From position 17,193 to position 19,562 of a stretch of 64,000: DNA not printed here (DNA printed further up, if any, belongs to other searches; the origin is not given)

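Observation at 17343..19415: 13-heme cytochrome c fused to a membrane diheme-b-type domain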

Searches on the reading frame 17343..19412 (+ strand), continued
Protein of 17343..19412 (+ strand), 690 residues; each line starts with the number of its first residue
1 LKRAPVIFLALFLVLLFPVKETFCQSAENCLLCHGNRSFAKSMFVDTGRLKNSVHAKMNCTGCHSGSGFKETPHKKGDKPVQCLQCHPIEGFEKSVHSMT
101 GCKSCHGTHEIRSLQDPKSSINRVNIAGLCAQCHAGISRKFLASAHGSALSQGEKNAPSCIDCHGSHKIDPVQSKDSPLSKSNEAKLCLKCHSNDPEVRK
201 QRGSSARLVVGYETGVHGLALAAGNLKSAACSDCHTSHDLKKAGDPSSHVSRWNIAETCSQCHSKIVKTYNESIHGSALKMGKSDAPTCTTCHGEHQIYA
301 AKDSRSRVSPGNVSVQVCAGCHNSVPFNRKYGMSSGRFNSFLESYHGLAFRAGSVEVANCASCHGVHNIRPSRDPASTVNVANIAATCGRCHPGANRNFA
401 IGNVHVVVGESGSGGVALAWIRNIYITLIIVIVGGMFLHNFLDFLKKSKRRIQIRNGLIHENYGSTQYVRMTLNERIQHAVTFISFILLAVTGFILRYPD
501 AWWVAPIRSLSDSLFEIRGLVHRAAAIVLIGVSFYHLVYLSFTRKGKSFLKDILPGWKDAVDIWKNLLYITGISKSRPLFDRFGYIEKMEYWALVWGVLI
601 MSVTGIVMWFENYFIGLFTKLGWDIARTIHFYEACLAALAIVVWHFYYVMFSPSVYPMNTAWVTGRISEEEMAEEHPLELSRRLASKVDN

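Call 6: find_homologous_proteins(query=window:17343-19412:+, max_evalue=0.00001)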
Query window:17343-19412:+ (690 aa): 5551 proteins with E <= 0.00001 among 8000 candidates; the best 120 are listed.
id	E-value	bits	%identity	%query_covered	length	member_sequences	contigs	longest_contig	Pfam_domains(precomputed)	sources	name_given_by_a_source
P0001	0.0e+0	1382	100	86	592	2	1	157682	PF14358.12,PF09699.16,PF14537.12,PF01292.27,PF14522.12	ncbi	-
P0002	0.0e+0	1218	74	97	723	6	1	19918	PF09699.16,PF14537.12,PF01292.27,PF14522.12,PF22113.2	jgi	jgi:cytochrome b subunit of formate dehydrogenase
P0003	0.0e+0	1088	70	93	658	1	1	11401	PF14358.12,PF09699.16,PF14537.12,PF01292.27,PF02085.22,PF14522.12,PF22113.2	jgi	jgi:cytochrome b subunit of formate dehydrogenase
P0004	0.0e+0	1056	64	100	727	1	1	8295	PF14358.12,PF09699.16,PF14537.12,PF01292.27,PF02085.22,PF14522.12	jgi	jgi:cytochrome b subunit of formate dehydrogenase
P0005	0.0e+0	1050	64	99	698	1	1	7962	PF14358.12,PF09699.16,PF14537.12,PF01292.27,PF00684.26,PF14522.12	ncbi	-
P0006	0.0e+0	1045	65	95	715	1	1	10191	PF09699.16,PF14537.12,PF01292.27,PF14522.12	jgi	jgi:cytochrome b subunit of formate dehydrogenase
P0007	0.0e+0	1041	62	98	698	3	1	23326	PF14358.12,PF09699.16,PF14537.12,PF01292.27,PF00684.26,PF14522.12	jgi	jgi:cytochrome b subunit of formate dehydrogenase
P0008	0.0e+0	1041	64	95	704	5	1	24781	PF14358.12,PF09699.16,PF14537.12,PF01292.27,PF02085.22,PF14522.12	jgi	jgi:cytochrome b subunit of formate dehydrogenase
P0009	0.0e+0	1025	65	93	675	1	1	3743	PF09699.16,PF14537.12,PF22678.2,PF01292.27,PF02085.22,PF14522.12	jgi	jgi:formate dehydrogenase gamma subunit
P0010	0.0e+0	1023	63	97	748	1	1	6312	PF09699.16,PF14537.12,PF01292.27,PF02085.22,PF00684.26,PF14522.12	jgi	jgi:cytochrome b subunit of formate dehydrogenase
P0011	0.0e+0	1022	63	98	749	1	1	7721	PF09699.16,PF14537.12,PF01292.27,PF14522.12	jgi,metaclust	metaclust:\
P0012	0.0e+0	1018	62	99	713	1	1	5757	PF09699.16,PF14537.12,PF22678.2,PF01292.27,PF14522.12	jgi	jgi:cytochrome b subunit of formate dehydrogenase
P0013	0.0e+0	1015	61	98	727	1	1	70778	PF14358.12,PF09699.16,PF14537.12,PF01292.27,PF14522.12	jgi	jgi:cytochrome b subunit of formate dehydrogenase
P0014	7.0e-296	1001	62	96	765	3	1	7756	PF14358.12,PF09699.16,PF14537.12,PF01292.27,PF02085.22,PF14522.12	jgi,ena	-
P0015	1.0e-295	1001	61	96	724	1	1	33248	PF14358.12,PF09699.16,PF14537.12,PF22678.2,PF01292.27,PF02085.22,PF14522.12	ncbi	-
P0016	9.7e-294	994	61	97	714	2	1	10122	PF14358.12,PF09699.16,PF14537.12,PF22678.2,PF01292.27,PF14522.12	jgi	jgi:predicted CXXCH cytochrome family protein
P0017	8.1e-293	991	58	100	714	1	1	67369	PF14358.12,PF09699.16,PF14537.12,PF01292.27,PF14522.12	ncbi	-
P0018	3.4e-292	989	60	97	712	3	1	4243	PF14358.12,PF09699.16,PF14537.12,PF01292.27,PF03264.20,PF14522.12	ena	-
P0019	3.2e-288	976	61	93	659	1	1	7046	PF14358.12,PF09699.16,PF14537.12,PF22678.2,PF01292.27,PF14522.12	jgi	jgi:formate dehydrogenase gamma subunit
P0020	1.1e-286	971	59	98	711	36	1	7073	PF14358.12,PF09699.16,PF14537.12,PF22678.2,PF01292.27,PF14522.12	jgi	jgi:cytochrome b subunit of formate dehydrogenase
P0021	1.3e-285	968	58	99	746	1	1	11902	PF09699.16,PF14537.12,PF01292.27,PF02085.22,PF14522.12,PF22113.2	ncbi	-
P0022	3.1e-285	966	58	98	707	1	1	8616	PF09699.16,PF14537.12,PF22678.2,PF01292.27,PF02085.22,PF14522.12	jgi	jgi:predicted CXXCH cytochrome family protein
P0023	3.7e-285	966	59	98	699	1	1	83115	PF14358.12,PF09699.16,PF14537.12,PF01292.27,PF00684.26,PF14522.12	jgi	jgi:cytochrome b subunit of formate dehydrogenase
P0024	1.8e-284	964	60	98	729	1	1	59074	PF14358.12,PF09699.16,PF14537.12,PF01292.27,PF14522.12,PF22113.2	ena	-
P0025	5.7e-284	962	59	95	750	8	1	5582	PF14358.12,PF09699.16,PF14537.12,PF22678.2,PF01292.27,PF02085.22,PF14522.12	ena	-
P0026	6.3e-282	955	59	96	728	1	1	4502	PF14358.12,PF09699.16,PF14537.12,PF01292.27,PF03264.20,PF02085.22,PF14522.12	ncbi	-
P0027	6.5e-282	955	59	98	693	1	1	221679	PF09699.16,PF14537.12,PF22678.2,PF01292.27,PF02085.22,PF14522.12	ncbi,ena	-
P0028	2.2e-281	954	58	98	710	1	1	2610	PF09699.16,PF14537.12,PF22678.2,PF01292.27,PF02085.22,PF14522.12,PF22113.2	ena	-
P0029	3.5e-281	953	60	93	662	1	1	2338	PF14358.12,PF09699.16,PF14537.12,PF01292.27,PF02085.22,PF14522.12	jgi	jgi:formate dehydrogenase gamma subunit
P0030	1.2e-280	951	58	95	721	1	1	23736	PF14358.12,PF09699.16,PF14537.12,PF01292.27,PF02085.22,PF14522.12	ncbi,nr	ncbi:MAG TPA: cytochrome b/b6 domain-containing protein [Acidobacteriota bacterium]|nr:cytochrome b/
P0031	3.3e-280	950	58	98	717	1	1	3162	PF09699.16,PF14537.12,PF01292.27,PF02085.22,PF14522.12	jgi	jgi:formate dehydrogenase gamma subunit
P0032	3.5e-280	950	61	93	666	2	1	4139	PF09699.16,PF14537.12,PF01292.27,PF02085.22,PF14522.12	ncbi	-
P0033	3.8e-280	949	57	98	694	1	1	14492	PF14358.12,PF09699.16,PF14537.12,PF22678.2,PF01292.27,PF00684.26,PF14522.12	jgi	jgi:cytochrome b subunit of formate dehydrogenase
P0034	1.9e-279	947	56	96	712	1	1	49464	PF14358.12,PF09699.16,PF14537.12,PF01292.27,PF14522.12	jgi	jgi:formate dehydrogenase gamma subunit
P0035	1.9e-279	947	57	99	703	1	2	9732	PF14358.12,PF09699.16,PF14537.12,PF22678.2,PF01292.27,PF02085.22,PF14522.12,PF22113.2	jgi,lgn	jgi:cytochrome b subunit of formate dehydrogenase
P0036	2.3e-279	947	56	98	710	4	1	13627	PF14358.12,PF09699.16,PF14537.12,PF01292.27,PF02085.22,PF14522.12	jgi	jgi:cytochrome b subunit of formate dehydrogenase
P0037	2.3e-279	947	58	98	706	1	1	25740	PF14358.12,PF09699.16,PF14537.12,PF22678.2,PF01292.27,PF02085.22,PF14522.12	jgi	jgi:cytochrome b subunit of formate dehydrogenase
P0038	3.4e-279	946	60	94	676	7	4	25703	PF09699.16,PF14537.12,PF22678.2,PF01292.27,PF02085.22,PF14522.12,PF22113.2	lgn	-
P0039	3.5e-279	946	58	99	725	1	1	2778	PF09699.16,PF14537.12,PF01292.27,PF02085.22,PF14522.12,PF22113.2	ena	-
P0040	7.6e-279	945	61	91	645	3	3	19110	PF14358.12,PF09699.16,PF14537.12,PF01292.27,PF02085.22,PF14522.12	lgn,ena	-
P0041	1.1e-278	945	57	98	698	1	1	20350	PF14358.12,PF09699.16,PF14537.12,PF22678.2,PF01292.27,PF02085.22,PF14522.12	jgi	jgi:cytochrome b subunit of formate dehydrogenase/nitrate/TMAO reductase-like tetraheme cytochrome c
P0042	1.3e-278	944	57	98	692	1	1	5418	PF14358.12,PF09699.16,PF14537.12,PF22678.2,PF01292.27,PF00684.26,PF14522.12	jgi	jgi:predicted CXXCH cytochrome family protein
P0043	2.0e-278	944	57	99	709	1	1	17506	PF14358.12,PF09699.16,PF14537.12,PF01292.27,PF02085.22,PF14522.12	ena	-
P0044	7.7e-278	942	59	96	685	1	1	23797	PF14358.12,PF09699.16,PF14537.12,PF01292.27,PF14522.12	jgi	jgi:cytochrome b subunit of formate dehydrogenase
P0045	1.3e-277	941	57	97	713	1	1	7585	PF14358.12,PF09699.16,PF14537.12,PF22678.2,PF01292.27,PF03264.20,PF02085.22,PF14522.12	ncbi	-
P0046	2.7e-277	940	58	98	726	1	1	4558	PF14358.12,PF09699.16,PF14537.12,PF22678.2,PF01292.27,PF14522.12,PF22113.2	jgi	jgi:predicted CXXCH cytochrome family protein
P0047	4.8e-277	939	56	98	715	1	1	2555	PF14358.12,PF09699.16,PF14537.12,PF01292.27,PF14522.12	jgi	jgi:cytochrome b subunit of formate dehydrogenase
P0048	1.8e-276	937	59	95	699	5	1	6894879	PF14358.12,PF09699.16,PF14537.12,PF22678.2,PF01292.27,PF02085.22,PF14522.12,PF22113.2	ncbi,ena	-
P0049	2.0e-276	937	56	98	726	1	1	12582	PF09699.16,PF14537.12,PF22678.2,PF01292.27,PF03264.20,PF14522.12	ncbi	-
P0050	3.9e-276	936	56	93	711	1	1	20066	PF14358.12,PF09699.16,PF14537.12,PF22678.2,PF01292.27,PF02085.22,PF14522.12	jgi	jgi:cytochrome b subunit of formate dehydrogenase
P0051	1.2e-275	935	58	94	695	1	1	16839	PF14358.12,PF09699.16,PF14537.12,PF22678.2,PF01292.27,PF02085.22,PF00684.26,PF14522.12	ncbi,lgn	-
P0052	1.8e-275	934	56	96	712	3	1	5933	PF14358.12,PF09699.16,PF14537.12,PF01292.27,PF14522.12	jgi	jgi:cytochrome b subunit of formate dehydrogenase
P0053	2.0e-275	934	56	96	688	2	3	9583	PF14358.12,PF09699.16,PF14537.12,PF22678.2,PF01292.27,PF14522.12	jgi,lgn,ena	jgi:cytochrome b subunit of formate dehydrogenase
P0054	3.1e-275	933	59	96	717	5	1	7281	PF09699.16,PF14537.12,PF22678.2,PF01292.27,PF02085.22,PF14522.12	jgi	-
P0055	6.9e-275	932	57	95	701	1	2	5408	PF14358.12,PF09699.16,PF14537.12,PF22678.2,PF01292.27,PF00684.26,PF14522.12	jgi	jgi:cytochrome b subunit of formate dehydrogenase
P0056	8.8e-275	932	57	99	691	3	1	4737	PF14358.12,PF09699.16,PF14537.12,PF22678.2,PF01292.27,PF14522.12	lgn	-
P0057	9.8e-275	932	56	98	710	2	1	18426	PF14358.12,PF09699.16,PF14537.12,PF22678.2,PF01292.27,PF00684.26,PF14522.12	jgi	jgi:cytochrome b subunit of formate dehydrogenase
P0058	1.1e-273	928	59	93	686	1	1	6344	PF09699.16,PF14537.12,PF01292.27,PF02085.22,PF14522.12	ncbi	-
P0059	2.9e-273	927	57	94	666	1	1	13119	PF14358.12,PF09699.16,PF14537.12,PF22678.2,PF01292.27,PF00684.26,PF14522.12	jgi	jgi:cytochrome b subunit of formate dehydrogenase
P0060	7.3e-273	925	59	94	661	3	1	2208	PF09699.16,PF14537.12,PF01292.27,PF02085.22,PF14522.12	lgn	-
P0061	1.2e-271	921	55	99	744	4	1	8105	PF14358.12,PF09699.16,PF14537.12,PF22678.2,PF01292.27,PF03264.20,PF14522.12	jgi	jgi:formate dehydrogenase gamma subunit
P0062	1.3e-271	921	55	99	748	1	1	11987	PF14358.12,PF09699.16,PF14537.12,PF22678.2,PF01292.27,PF03264.20,PF02085.22,PF14522.12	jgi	jgi:formate dehydrogenase gamma subunit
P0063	4.1e-271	920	55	98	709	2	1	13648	PF14358.12,PF09699.16,PF14537.12,PF01292.27,PF14522.12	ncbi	-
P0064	1.5e-270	918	56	96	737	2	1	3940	PF14358.12,PF09699.16,PF14537.12,PF22678.2,PF01292.27,PF14522.12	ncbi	-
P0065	2.3e-270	917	58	95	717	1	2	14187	PF14358.12,PF09699.16,PF14537.12,PF01292.27,PF02085.22,PF14522.12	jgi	jgi:cytochrome b subunit of formate dehydrogenase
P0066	9.7e-270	915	56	100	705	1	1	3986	PF09699.16,PF14537.12,PF22678.2,PF01292.27,PF02085.22,PF14522.12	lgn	-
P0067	1.2e-269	915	56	97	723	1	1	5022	PF14358.12,PF09699.16,PF14537.12,PF22678.2,PF01292.27,PF02085.22,PF14522.12,PF22113.2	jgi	jgi:cytochrome b subunit of formate dehydrogenase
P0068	1.7e-269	914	56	94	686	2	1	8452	PF14358.12,PF09699.16,PF14537.12,PF01292.27,PF14522.12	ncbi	-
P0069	3.3e-269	913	54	99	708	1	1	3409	PF09699.16,PF14537.12,PF01292.27,PF03264.20,PF14522.12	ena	-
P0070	3.5e-269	913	57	96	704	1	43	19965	PF09699.16,PF14537.12,PF22678.2,PF01292.27,PF02085.22,PF14522.12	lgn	-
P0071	3.5e-269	913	57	95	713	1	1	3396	PF14358.12,PF09699.16,PF14537.12,PF22678.2,PF01292.27,PF14522.12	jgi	jgi:cytochrome b subunit of formate dehydrogenase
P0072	1.4e-268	911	55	98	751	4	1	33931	PF09699.16,PF14537.12,PF22678.2,PF01292.27,PF03264.20,PF02085.22,PF14522.12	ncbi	-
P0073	3.2e-268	910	57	94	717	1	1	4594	PF14358.12,PF09699.16,PF14537.12,PF22678.2,PF01292.27,PF14522.12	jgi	jgi:cytochrome b subunit of formate dehydrogenase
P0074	6.4e-268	909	56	96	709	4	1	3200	PF09699.16,PF14537.12,PF22678.2,PF01292.27,PF14522.12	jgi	jgi:cytochrome b subunit of formate dehydrogenase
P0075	5.1e-267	906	56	96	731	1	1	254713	PF14358.12,PF09699.16,PF14537.12,PF01292.27,PF03264.20,PF02085.22,PF14522.12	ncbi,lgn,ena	-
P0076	1.3e-266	905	55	99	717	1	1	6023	PF14358.12,PF09699.16,PF14537.12,PF01292.27,PF14522.12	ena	-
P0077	1.5e-266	905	54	98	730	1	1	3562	PF09699.16,PF14537.12,PF22678.2,PF01292.27,PF03264.20,PF14522.12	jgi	jgi:cytochrome b subunit of formate dehydrogenase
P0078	2.1e-266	904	55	98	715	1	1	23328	PF09699.16,PF14537.12,PF22678.2,PF01292.27,PF02085.22,PF14522.12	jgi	jgi:predicted CXXCH cytochrome family protein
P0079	2.3e-266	904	55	99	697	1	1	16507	PF09699.16,PF14537.12,PF22678.2,PF01292.27,PF03264.20,PF02085.22,PF14522.12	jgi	jgi:cytochrome b subunit of formate dehydrogenase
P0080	2.5e-266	904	54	99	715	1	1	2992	PF09699.16,PF14537.12,PF01292.27,PF02085.22,PF14522.12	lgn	-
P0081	3.8e-266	903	56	97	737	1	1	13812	PF09699.16,PF14537.12,PF22678.2,PF01292.27,PF03264.20,PF02085.22,PF14522.12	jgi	jgi:cytochrome b subunit of formate dehydrogenase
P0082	2.2e-265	901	63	85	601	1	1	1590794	PF14358.12,PF09699.16,PF14537.12,PF01292.27,PF14522.12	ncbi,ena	-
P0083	3.1e-265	900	54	98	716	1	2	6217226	PF09699.16,PF14537.12,PF22678.2,PF01292.27,PF00684.26,PF14522.12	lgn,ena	-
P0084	5.4e-265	899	55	99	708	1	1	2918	PF09699.16,PF14537.12,PF22678.2,PF01292.27,PF02085.22,PF14522.12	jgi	jgi:predicted CXXCH cytochrome family protein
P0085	2.2e-264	897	55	98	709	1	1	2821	PF14358.12,PF09699.16,PF14537.12,PF01292.27,PF03264.20,PF02085.22,PF14522.12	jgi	jgi:predicted CXXCH cytochrome family protein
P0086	1.2e-261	888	55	98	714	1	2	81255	PF14358.12,PF09699.16,PF14537.12,PF01292.27,PF14522.12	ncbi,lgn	-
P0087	2.2e-261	887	55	98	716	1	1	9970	PF09699.16,PF14537.12,PF22678.2,PF01292.27,PF14522.12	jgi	jgi:predicted CXXCH cytochrome family protein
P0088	3.2e-261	887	55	95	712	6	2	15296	PF14358.12,PF09699.16,PF14537.12,PF01292.27,PF03264.20,PF14522.12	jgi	jgi:cytochrome b subunit of formate dehydrogenase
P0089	4.8e-261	886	56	94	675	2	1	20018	PF14358.12,PF09699.16,PF14537.12,PF01292.27,PF03264.20,PF14522.12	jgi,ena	-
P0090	6.8e-260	883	54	99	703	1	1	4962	PF14358.12,PF09699.16,PF14537.12,PF22678.2,PF01292.27,PF02085.22,PF14522.12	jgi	jgi:cytochrome b subunit of formate dehydrogenase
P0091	1.7e-257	875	53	97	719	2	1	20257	PF14358.12,PF09699.16,PF14537.12,PF22678.2,PF01292.27,PF14522.12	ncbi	-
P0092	4.9e-257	873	53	96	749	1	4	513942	PF09699.16,PF14537.12,PF01292.27,PF14522.12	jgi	jgi:formate dehydrogenase gamma subunit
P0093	2.0e-255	868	53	95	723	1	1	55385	PF09699.16,PF14537.12,PF22678.2,PF01292.27,PF14522.12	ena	-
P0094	4.1e-255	867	55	95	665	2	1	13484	PF14358.12,PF09699.16,PF14537.12,PF22678.2,PF01292.27,PF02085.22,PF14522.12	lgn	-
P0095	7.0e-254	863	53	96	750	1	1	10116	PF14358.12,PF09699.16,PF14537.12,PF01292.27,PF03264.20,PF02085.22,PF14522.12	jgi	-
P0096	1.6e-253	862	53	97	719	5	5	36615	PF14358.12,PF09699.16,PF14537.12,PF22678.2,PF01292.27,PF14522.12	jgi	jgi:cytochrome b subunit of formate dehydrogenase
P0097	2.4e-253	861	52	97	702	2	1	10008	PF09699.16,PF14537.12,PF01292.27,PF03264.20,PF14522.12,PF22113.2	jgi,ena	-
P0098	2.8e-253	861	53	98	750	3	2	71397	PF09699.16,PF14537.12,PF22678.2,PF01292.27,PF03264.20,PF14522.12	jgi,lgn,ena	-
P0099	1.4e-252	858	52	100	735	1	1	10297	PF09699.16,PF14537.12,PF01292.27,PF14522.12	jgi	jgi:cytochrome b subunit of formate dehydrogenase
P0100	1.4e-252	858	52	98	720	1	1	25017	PF14358.12,PF09699.16,PF14537.12,PF01292.27,PF02085.22,PF14522.12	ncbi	-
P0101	4.1e-252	857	52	100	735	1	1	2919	PF09699.16,PF14537.12,PF01292.27,PF02085.22,PF14522.12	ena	-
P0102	7.1e-251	853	51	100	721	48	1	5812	PF09699.16,PF14537.12,PF01292.27,PF02085.22,PF14522.12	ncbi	-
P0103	8.9e-251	852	54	94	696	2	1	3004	PF09699.16,PF14537.12,PF01292.27,PF02085.22,PF14522.12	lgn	-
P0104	9.0e-251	852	56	88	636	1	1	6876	PF09699.16,PF14537.12,PF01292.27,PF14522.12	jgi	jgi:cytochrome b subunit of formate dehydrogenase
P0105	2.1e-250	851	52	99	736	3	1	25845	PF14358.12,PF09699.16,PF14537.12,PF01292.27,PF14522.12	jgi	-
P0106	4.5e-249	847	52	96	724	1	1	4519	PF14358.12,PF09699.16,PF14537.12,PF01292.27,PF02085.22,PF00684.26,PF14522.12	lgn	-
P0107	5.3e-249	847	52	98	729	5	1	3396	PF14358.12,PF09699.16,PF14537.12,PF01292.27,PF02085.22,PF14522.12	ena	-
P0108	1.1e-248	845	52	99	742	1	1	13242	PF09699.16,PF14537.12,PF01292.27,PF02085.22,PF00684.26,PF14522.12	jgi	jgi:formate dehydrogenase gamma subunit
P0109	1.3e-248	845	50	100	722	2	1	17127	PF14358.12,PF09699.16,PF14537.12,PF01292.27,PF02085.22,PF14522.12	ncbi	-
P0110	1.4e-248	845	52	99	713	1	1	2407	PF14358.12,PF09699.16,PF14537.12,PF22678.2,PF01292.27,PF02085.22,PF14522.12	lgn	-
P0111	1.6e-248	845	54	90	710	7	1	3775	PF14358.12,PF09699.16,PF14537.12,PF01292.27,PF03264.20,PF00684.26,PF14522.12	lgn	-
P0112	3.8e-247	840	51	100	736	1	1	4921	PF14358.12,PF09699.16,PF14537.12,PF22678.2,PF01292.27,PF14522.12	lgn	-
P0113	4.4e-247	840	54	94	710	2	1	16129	PF09699.16,PF14537.12,PF01292.27,PF03264.20,PF00684.26,PF14522.12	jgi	jgi:formate dehydrogenase gamma subunit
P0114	4.5e-247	840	52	99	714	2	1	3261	PF14358.12,PF09699.16,PF14537.12,PF01292.27,PF14522.12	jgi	-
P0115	5.3e-247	840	51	96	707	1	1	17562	PF09699.16,PF14537.12,PF22678.2,PF01292.27,PF02085.22,PF14522.12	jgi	jgi:formate dehydrogenase gamma subunit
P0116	9.5e-247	839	52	93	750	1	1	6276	PF09699.16,PF14537.12,PF01292.27,PF14522.12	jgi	jgi:cytochrome b subunit of formate dehydrogenase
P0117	1.6e-246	838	46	92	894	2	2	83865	PF09699.16,PF14537.12,PF22678.2,PF01292.27,PF03264.20,PF14522.12,PF22113.2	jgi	-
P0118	1.9e-246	838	52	95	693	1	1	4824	PF09699.16,PF14537.12,PF01292.27,PF03264.20,PF02085.22,PF14522.12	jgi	jgi:cytochrome b subunit of formate dehydrogenase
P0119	3.2e-246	837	46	95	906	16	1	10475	PF09699.16,PF14537.12,PF01292.27,PF02085.22,PF14522.12,PF22113.2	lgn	-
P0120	4.4e-246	837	48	93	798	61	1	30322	PF09699.16,PF14537.12,PF01292.27,PF00684.26,PF14522.12,PF22113.2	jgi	jgi:formate dehydrogenase gamma subunit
